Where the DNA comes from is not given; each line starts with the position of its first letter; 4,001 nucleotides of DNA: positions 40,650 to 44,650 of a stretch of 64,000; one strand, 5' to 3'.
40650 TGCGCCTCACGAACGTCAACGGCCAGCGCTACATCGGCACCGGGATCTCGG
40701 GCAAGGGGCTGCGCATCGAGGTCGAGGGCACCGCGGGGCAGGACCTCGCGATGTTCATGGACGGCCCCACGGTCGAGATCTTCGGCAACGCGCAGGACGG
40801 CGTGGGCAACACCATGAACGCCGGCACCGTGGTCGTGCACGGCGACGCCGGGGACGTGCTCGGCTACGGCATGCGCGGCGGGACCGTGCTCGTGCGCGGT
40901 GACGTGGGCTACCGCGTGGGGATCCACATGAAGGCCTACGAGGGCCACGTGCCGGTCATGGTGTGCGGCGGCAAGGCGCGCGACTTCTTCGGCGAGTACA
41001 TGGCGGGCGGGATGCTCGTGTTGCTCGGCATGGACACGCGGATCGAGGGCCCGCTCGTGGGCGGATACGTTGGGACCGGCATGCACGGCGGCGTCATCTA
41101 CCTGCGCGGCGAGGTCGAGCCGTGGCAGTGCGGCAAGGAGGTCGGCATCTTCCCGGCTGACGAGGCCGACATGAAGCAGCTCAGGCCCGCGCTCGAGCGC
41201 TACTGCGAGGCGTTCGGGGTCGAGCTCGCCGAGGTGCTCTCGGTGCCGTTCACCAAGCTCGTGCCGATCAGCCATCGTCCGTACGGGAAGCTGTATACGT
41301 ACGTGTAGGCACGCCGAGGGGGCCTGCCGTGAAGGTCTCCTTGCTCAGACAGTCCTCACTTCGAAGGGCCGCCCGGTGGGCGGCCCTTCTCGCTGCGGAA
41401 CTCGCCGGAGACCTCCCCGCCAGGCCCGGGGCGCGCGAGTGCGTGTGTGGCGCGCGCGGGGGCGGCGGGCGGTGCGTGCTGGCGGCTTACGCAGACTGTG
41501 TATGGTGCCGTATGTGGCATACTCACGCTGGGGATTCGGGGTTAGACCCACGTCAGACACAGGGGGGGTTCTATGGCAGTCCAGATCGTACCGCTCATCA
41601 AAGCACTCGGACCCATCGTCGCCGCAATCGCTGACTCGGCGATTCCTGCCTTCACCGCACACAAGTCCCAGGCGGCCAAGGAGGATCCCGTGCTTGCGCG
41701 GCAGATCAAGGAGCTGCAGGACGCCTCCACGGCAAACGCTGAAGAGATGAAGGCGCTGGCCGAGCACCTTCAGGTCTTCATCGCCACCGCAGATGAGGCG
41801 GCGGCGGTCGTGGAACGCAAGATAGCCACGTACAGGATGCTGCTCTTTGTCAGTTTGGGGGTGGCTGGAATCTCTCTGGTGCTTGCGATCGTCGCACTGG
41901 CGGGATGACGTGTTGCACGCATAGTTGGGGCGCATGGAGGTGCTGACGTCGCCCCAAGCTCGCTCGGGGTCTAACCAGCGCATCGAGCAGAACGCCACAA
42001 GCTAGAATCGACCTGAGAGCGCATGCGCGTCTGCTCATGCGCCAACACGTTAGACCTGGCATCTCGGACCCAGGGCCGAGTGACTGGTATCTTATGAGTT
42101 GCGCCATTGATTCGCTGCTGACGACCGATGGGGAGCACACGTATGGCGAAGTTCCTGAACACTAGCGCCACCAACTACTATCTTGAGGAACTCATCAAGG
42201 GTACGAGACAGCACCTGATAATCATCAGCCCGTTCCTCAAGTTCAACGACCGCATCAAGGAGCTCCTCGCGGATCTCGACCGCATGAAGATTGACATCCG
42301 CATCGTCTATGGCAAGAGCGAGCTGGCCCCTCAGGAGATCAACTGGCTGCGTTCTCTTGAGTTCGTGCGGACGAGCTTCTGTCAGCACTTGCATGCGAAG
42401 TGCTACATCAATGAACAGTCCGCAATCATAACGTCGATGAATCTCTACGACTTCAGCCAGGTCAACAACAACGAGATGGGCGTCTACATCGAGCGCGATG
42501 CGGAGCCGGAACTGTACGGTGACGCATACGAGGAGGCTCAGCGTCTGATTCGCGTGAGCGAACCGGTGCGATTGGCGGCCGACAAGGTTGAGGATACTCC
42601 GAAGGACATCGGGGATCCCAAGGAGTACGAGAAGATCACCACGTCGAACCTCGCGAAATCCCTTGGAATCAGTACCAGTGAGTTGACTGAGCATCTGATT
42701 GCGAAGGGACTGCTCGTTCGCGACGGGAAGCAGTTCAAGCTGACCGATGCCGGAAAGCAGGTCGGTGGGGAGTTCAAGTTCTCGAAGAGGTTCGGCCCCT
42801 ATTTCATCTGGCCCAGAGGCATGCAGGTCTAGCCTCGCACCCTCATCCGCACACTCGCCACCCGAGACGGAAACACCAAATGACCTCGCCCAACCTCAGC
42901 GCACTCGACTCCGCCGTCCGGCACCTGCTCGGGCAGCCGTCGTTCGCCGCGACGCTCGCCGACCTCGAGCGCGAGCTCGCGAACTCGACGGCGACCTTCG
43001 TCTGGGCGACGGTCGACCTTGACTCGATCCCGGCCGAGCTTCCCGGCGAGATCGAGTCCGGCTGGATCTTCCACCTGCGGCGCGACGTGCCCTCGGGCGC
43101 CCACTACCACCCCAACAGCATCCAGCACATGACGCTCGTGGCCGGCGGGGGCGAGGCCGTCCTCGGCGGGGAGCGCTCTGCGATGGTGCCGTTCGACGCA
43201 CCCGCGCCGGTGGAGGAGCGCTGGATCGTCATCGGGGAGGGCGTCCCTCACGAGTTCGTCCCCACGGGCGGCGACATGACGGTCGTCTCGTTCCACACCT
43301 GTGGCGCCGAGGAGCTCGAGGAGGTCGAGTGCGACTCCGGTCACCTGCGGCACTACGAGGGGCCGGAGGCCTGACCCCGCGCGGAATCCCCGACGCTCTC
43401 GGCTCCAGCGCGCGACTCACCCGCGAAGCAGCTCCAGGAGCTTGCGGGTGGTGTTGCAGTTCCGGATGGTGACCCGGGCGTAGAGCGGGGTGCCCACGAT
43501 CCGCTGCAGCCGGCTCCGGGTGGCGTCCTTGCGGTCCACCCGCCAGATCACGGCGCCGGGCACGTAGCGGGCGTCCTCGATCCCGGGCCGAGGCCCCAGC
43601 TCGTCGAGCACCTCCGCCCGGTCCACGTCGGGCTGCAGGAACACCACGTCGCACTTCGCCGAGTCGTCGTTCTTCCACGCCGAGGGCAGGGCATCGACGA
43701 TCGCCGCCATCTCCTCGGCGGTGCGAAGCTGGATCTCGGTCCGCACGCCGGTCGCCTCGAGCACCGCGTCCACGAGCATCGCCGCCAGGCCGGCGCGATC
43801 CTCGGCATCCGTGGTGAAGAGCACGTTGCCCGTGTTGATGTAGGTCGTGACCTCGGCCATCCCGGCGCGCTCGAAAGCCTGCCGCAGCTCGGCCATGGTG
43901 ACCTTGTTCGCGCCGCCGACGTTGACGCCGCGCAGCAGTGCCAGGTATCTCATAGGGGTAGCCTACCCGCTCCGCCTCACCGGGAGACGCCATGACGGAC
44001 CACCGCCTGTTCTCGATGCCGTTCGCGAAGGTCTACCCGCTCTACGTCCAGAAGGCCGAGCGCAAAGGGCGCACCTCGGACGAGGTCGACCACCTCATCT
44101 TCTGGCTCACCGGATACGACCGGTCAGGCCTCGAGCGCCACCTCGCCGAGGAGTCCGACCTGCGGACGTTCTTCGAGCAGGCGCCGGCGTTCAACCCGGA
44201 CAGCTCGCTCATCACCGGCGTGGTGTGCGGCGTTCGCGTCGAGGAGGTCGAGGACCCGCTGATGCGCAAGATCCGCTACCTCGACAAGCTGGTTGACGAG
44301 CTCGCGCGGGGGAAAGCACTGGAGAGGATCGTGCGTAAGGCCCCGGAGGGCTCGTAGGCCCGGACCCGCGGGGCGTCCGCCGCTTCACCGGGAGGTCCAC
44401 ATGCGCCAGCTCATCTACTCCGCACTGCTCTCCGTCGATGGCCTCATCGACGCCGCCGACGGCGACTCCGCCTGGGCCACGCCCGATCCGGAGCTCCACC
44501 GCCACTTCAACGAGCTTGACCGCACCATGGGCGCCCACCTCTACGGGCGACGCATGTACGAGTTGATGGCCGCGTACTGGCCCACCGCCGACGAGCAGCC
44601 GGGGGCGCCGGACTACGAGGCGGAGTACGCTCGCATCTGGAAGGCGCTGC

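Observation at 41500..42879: Lower-GC two-gene islet: small membrane/coiled-coil protein plus a single-HKD PLD nuclease with a DNA-binding-like tail (candidate defence or toxin module)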

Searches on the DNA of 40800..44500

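Call 96: search_with_rna_model(model_id=R2, source=window, start=40800, end=44500, filters=off, max_evalue=10, show_alignments=4)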
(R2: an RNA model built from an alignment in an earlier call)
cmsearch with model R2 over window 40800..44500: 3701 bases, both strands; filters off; matches with E-value up to 10: 16.
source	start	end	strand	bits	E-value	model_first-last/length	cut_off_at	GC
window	41967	42057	+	86.6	3.6e-22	1-89/89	no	0.58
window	41967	42057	-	17.7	0.0013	1-89/89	no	0.58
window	42650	42720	-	8.3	0.42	1-89/89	no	0.52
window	43026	43068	+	7.7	0.61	14-73/89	no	0.7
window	42211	42232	+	6.8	1.1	1-89/89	no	0.55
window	41518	41549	-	5.9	1.8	1-89/89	no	0.59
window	43416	43452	-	5.2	2.9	1-89/89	no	0.68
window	41187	41271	-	4.6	4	22-66/89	no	0.69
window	42364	42389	-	4.4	4.7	1-89/89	no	0.62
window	43868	43914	-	4.3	4.9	1-89/89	no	0.68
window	41912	41966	-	4.3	5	1-89/89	no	0.65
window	42575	42651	+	3.9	6.5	1-89/89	no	0.57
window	43573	43635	+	3.8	6.6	1-89/89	no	0.76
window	42364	42460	+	3.5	8.2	1-89/89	no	0.51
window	41759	41802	+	3.3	9.4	21-67/89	no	0.66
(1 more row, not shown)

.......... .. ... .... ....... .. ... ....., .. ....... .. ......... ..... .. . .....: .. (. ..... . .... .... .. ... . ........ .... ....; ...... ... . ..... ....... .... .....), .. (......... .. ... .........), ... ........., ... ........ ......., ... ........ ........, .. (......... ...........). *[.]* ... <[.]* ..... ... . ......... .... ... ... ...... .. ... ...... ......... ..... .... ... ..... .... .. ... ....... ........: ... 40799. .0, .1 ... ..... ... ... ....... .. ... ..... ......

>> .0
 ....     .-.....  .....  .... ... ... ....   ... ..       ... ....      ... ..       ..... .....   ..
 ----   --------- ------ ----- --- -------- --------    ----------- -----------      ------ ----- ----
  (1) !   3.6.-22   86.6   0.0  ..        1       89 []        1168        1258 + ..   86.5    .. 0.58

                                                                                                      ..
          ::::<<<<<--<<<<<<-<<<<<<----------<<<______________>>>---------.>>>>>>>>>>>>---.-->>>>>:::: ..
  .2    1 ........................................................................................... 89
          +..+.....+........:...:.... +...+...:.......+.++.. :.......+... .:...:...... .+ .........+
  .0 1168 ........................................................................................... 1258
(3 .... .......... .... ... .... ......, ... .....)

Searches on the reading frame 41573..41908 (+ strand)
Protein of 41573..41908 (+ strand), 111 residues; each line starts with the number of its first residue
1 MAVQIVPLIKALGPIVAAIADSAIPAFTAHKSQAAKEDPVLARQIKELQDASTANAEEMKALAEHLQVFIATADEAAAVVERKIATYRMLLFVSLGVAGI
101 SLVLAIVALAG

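Call 4: search_protein_families(library=pfam, proteins=[window:41573-41908:+], max_evalue=1)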
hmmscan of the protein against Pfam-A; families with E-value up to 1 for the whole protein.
window:41573-41908:+ (111 aa): 1 family
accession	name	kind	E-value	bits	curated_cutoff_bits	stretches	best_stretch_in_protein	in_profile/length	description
PF00294.29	PfkB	-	0.011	15.6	25.8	1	42-103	174-235/302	pfkB family carbohydrate kinase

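Call 5: search_protein_families(library=padloc, proteins=[window:41573-41908:+], max_evalue=1)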
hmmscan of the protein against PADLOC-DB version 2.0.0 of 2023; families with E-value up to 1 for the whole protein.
window:41573-41908:+ (111 aa): 0 families

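Call 6: search_protein_families(library=ncbifam, proteins=[window:41573-41908:+], max_evalue=1)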
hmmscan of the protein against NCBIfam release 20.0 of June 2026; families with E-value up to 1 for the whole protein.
window:41573-41908:+ (111 aa): 0 families

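Call 7: search_protein_families(library=phrogs, proteins=[window:41573-41908:+], max_evalue=1)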
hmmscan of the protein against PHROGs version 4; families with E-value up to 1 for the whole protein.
window:41573-41908:+ (111 aa): 4 families
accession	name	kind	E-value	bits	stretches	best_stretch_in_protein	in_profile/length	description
phrog_14056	-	unknown function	0.15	13.2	1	57-77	21-41/68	-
phrog_3849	-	unknown function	0.17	13.1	1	48-83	50-85/92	-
phrog_9829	-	unknown function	0.19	13.1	1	7-84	15-92/95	-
phrog_32121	-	unknown function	0.28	12.3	1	40-94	34-89/137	-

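Call 36: find_homologous_proteins(query=window:41573-41905:+, max_evalue=0.01)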
Query window:41573-41905:+ (111 aa): 11 proteins with E <= 0.01 among 171 candidates.
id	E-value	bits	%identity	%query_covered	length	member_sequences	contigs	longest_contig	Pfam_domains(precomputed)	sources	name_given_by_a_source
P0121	6.1e-57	208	100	100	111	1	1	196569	-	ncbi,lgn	-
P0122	3.7e-46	173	84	98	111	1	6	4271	-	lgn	-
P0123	7.9e-42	159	82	98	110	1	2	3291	-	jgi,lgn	jgi:hypothetical protein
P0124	2.7e-41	158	78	100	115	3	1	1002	-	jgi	jgi:hypothetical protein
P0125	9.8e-39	149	72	100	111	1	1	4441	-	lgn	-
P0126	1.2e-37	146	69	91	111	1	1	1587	-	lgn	-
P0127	4.1e-36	141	70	99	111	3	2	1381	-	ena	-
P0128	5.1e-36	141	73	88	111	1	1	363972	-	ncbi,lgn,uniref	ncbi:MAG: hypothetical protein V7756_04115 [Halopseudomonas sp.]|uniref:hypothetical protein n=1 Tax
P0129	4.7e-34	134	65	98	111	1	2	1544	-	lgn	-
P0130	5.7e-34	134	65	98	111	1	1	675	-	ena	-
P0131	4.7e-33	131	63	98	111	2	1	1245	-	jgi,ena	-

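Call 37: find_encoding_contigs(protein=P0128, flank=6000, max_places=3)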
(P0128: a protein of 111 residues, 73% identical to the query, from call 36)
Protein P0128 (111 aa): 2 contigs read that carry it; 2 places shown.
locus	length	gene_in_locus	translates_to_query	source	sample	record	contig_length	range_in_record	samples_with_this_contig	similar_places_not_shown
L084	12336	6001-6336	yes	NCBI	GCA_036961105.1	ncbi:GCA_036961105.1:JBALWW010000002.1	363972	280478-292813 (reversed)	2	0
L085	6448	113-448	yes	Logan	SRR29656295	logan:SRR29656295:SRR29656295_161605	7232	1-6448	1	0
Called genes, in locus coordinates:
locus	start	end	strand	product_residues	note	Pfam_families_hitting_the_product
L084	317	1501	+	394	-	PF01844:HNH (weak)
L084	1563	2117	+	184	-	-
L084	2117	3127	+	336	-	PF03235:GmrSD_N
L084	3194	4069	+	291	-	PF01582:TIR, PF13676:TIR_2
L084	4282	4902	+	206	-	PF08719:NADAR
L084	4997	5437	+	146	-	PF19926:DUF6389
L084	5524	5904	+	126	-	-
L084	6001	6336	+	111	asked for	-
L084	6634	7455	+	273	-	PF23441:SDR, PF00106:adh_short, PF08659:KR, PF13561:adh_short_C2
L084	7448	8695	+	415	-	PF07221:GlcNAc_2-epim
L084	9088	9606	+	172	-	PF20327:DUF6622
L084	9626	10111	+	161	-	PF06983:3-dmu-9_3-mt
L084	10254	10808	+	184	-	PF08922:DUF1905, PF13376:OmdA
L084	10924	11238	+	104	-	PF12973:Cupin_7 (weak), PF07883:Cupin_2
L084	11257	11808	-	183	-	PF00574:CLP_protease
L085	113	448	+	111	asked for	-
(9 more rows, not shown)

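Call 38: find_encoding_contigs(protein=P0122, flank=5000, max_places=6)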
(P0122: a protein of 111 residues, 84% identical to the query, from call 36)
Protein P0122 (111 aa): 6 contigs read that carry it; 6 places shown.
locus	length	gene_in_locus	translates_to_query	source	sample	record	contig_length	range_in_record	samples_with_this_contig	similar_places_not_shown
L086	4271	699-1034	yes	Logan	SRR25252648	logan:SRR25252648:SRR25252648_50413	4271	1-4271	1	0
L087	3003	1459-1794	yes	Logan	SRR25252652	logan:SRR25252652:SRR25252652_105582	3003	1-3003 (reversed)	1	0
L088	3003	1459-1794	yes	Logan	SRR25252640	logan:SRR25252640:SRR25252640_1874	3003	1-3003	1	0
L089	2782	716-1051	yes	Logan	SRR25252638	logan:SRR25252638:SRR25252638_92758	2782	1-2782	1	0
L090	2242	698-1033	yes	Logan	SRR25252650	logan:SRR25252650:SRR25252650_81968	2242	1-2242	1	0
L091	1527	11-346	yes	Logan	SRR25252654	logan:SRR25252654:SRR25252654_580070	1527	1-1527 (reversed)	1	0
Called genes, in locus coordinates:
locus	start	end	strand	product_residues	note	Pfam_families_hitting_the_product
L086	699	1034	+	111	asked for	-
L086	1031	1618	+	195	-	-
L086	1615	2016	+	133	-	PF08818:DUF1801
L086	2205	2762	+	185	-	-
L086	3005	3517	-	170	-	PF13302:Acetyltransf_3 (weak), PF00583:Acetyltransf_1, PF13673:Acetyltransf_10 (weak), PF13508:Acetyltransf_7, PF08445:FR47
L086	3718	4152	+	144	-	-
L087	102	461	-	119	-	PF06304:DUF1048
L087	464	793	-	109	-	PF03551:PadR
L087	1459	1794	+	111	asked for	-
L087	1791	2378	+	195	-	-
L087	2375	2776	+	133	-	PF08818:DUF1801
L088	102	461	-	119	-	PF06304:DUF1048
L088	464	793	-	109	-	PF03551:PadR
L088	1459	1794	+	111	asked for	-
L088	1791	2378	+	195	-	-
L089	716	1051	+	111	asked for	-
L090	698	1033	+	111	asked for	-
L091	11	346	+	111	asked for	-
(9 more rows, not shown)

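Call 39: find_encoding_contigs(protein=P0125, flank=5000, max_places=3)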
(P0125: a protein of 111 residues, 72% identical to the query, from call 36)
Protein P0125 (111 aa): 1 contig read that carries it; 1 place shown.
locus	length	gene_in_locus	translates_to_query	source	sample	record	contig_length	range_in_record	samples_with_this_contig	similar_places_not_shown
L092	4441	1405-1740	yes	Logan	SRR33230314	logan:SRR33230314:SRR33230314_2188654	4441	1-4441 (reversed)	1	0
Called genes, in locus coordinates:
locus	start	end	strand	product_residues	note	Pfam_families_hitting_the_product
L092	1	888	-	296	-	?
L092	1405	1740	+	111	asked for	-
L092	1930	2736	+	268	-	-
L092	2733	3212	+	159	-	PF07963:N_methyl, PF00114:Pilin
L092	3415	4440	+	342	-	?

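Call 40: find_encoding_contigs(protein=P0123, flank=5000, max_places=3)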
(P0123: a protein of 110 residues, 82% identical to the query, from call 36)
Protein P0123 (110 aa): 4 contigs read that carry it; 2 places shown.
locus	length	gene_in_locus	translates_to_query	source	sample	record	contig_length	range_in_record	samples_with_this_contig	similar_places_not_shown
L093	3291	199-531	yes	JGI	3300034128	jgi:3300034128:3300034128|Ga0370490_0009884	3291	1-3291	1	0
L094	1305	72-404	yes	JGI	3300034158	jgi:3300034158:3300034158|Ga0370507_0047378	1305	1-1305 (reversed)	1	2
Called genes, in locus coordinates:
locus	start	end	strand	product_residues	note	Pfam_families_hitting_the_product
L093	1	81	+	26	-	?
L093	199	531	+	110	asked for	-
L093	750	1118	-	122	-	PF13620:CarboxypepD_reg (weak)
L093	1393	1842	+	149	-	-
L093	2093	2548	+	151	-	-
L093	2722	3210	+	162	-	PF08002:DUF1697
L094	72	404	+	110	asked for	-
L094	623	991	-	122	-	PF13620:CarboxypepD_reg (weak)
